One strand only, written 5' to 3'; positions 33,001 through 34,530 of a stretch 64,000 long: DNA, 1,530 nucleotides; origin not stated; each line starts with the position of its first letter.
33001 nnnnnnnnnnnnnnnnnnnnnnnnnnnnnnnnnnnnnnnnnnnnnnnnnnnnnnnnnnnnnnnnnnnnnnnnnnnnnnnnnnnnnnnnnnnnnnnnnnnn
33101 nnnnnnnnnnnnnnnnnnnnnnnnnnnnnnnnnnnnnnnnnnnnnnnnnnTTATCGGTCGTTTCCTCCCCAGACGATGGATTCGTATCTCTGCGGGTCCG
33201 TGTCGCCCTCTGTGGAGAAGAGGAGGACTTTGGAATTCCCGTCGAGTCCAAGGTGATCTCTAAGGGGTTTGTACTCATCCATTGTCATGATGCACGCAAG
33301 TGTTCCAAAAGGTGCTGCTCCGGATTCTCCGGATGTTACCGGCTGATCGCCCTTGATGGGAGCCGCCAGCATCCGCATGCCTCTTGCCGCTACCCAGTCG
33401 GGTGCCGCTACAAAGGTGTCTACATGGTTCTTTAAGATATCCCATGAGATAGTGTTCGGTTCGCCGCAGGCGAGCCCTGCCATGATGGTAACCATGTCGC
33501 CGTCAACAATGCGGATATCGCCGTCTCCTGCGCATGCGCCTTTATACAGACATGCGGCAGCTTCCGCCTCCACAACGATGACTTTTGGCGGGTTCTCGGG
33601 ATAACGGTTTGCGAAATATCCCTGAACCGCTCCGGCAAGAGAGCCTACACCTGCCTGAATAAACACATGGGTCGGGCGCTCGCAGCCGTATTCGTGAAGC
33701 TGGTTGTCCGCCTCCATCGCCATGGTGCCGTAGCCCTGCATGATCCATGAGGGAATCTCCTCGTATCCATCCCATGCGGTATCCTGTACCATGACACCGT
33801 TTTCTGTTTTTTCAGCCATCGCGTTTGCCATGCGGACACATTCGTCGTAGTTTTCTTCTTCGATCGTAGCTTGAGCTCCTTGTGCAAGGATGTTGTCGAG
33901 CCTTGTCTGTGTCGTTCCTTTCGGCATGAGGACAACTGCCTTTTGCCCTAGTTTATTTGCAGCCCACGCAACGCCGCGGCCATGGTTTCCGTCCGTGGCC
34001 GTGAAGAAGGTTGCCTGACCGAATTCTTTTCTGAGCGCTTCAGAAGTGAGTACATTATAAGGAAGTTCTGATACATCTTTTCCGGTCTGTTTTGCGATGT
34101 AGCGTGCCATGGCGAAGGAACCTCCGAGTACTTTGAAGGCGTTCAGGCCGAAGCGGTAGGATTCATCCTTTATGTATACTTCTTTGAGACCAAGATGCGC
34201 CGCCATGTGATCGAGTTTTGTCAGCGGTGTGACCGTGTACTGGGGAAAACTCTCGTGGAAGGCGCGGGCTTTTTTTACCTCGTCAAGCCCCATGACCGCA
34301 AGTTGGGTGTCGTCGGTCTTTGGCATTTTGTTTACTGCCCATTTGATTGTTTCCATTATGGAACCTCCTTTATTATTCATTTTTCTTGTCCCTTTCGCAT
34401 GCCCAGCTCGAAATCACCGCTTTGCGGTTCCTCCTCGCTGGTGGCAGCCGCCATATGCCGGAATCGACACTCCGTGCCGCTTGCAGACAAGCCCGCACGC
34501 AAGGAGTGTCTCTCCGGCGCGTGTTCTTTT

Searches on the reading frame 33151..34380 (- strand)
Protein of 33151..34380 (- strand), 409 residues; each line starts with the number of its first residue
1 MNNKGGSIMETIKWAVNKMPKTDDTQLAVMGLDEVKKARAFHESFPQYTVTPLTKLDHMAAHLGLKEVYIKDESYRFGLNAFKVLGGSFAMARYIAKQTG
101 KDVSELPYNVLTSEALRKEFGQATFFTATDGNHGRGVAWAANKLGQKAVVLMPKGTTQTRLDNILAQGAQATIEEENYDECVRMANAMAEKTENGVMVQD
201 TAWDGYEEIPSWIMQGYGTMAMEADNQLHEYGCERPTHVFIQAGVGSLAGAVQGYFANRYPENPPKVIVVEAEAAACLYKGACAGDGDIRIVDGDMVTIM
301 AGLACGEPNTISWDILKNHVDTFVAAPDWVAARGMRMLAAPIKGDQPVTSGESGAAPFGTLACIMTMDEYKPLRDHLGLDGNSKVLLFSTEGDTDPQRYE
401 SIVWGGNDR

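Call 9: search_protein_families(library=pfam, proteins=[window:33151-34380:-])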
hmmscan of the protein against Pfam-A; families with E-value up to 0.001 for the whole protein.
window:33151-34380:- (409 aa): 1 family
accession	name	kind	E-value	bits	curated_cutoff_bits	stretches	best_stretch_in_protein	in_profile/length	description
PF00291.31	PALP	-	6.4e-49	167.3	35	1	47-339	4-257/295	Pyridoxal-phosphate dependent enzyme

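Call 57: list_cluster_members(proteins=[window:33151-34356:-, window:34675-35322:-])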
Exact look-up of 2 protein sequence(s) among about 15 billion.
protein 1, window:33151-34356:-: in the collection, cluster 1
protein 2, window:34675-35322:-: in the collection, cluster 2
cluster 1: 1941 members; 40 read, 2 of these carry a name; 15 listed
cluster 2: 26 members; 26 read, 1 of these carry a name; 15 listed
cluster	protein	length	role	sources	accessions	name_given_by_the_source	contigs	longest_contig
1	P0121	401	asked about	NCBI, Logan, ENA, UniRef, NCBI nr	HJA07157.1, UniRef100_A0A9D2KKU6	MAG TPA: diaminopropionate ammonia-lyase [Candidatus Mediterraneibacter pullicola] | Diaminopropionate ammonia-lyase n=1 Tax=Candidatus Mediterraneibacter pullicola ... | diaminopropionate ammonia-lyase [Candidatus Mediterraneibacter pullicola]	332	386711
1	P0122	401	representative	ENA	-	-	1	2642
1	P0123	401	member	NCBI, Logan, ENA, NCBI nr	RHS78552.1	diaminopropionate ammonia-lyase [Firmicutes bacterium AM43-11BH]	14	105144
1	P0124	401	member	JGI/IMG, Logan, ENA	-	-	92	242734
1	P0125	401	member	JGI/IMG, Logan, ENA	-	-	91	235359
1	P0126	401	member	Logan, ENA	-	-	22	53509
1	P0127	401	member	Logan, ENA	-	-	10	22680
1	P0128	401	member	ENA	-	-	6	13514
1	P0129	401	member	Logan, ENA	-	-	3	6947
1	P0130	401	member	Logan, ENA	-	-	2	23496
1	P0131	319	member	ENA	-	-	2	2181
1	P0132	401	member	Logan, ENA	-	-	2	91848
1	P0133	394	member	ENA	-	-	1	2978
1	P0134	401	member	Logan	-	-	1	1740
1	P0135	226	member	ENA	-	-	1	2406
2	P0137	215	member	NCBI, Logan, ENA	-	-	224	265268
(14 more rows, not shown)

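Call 58: find_encoding_contigs(protein=P0137, flank=700, max_places=10)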
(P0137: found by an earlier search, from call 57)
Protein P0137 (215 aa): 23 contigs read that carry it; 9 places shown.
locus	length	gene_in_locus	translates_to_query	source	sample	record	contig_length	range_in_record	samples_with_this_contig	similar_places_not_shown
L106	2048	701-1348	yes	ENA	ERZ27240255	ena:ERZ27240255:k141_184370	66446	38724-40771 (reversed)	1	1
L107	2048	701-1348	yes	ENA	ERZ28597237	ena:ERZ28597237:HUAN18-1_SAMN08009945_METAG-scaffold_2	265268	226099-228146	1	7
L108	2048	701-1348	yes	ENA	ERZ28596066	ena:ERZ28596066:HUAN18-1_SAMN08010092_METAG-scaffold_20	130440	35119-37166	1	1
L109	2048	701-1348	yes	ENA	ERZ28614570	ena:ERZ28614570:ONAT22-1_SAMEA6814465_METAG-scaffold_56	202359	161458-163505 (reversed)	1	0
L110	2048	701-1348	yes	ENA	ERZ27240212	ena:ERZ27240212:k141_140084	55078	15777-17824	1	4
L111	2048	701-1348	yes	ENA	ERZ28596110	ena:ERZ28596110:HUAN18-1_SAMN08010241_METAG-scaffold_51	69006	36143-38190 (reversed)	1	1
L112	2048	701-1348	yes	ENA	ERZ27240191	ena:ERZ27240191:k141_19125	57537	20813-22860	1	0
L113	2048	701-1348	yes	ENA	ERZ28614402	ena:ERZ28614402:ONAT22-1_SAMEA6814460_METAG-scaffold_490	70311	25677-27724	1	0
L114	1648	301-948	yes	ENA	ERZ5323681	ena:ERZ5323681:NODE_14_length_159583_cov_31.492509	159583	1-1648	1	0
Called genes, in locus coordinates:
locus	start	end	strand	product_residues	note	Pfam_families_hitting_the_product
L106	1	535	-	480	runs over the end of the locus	PF22039:HUTI_composite_bact (weak), PF07969:Amidohydro_3 (faint), PF01979:Amidohydro_1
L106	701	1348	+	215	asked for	PF08348:PAS_6, PF13309:HTH_22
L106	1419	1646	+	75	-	-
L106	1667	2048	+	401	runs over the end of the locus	PF00291:PALP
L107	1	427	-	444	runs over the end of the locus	PF22039:HUTI_composite_bact (weak), PF01979:Amidohydro_1, PF07969:Amidohydro_3 (faint)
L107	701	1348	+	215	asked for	PF08348:PAS_6, PF13309:HTH_22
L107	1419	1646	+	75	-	-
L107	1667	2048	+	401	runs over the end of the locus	PF00291:PALP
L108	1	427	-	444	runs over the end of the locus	PF22039:HUTI_composite_bact (weak), PF01979:Amidohydro_1, PF07969:Amidohydro_3 (faint)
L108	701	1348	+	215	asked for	PF08348:PAS_6, PF13309:HTH_22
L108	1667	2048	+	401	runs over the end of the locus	PF00291:PALP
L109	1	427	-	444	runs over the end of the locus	PF22039:HUTI_composite_bact (weak), PF01979:Amidohydro_1, PF07969:Amidohydro_3 (faint)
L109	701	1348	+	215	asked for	PF08348:PAS_6, PF13309:HTH_22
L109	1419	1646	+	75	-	-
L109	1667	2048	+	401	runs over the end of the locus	PF00291:PALP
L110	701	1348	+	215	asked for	PF08348:PAS_6, PF13309:HTH_22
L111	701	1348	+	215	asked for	PF08348:PAS_6, PF13309:HTH_22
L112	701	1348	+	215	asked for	PF08348:PAS_6, PF13309:HTH_22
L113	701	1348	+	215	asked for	PF08348:PAS_6, PF13309:HTH_22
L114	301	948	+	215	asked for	PF08348:PAS_6, PF13309:HTH_22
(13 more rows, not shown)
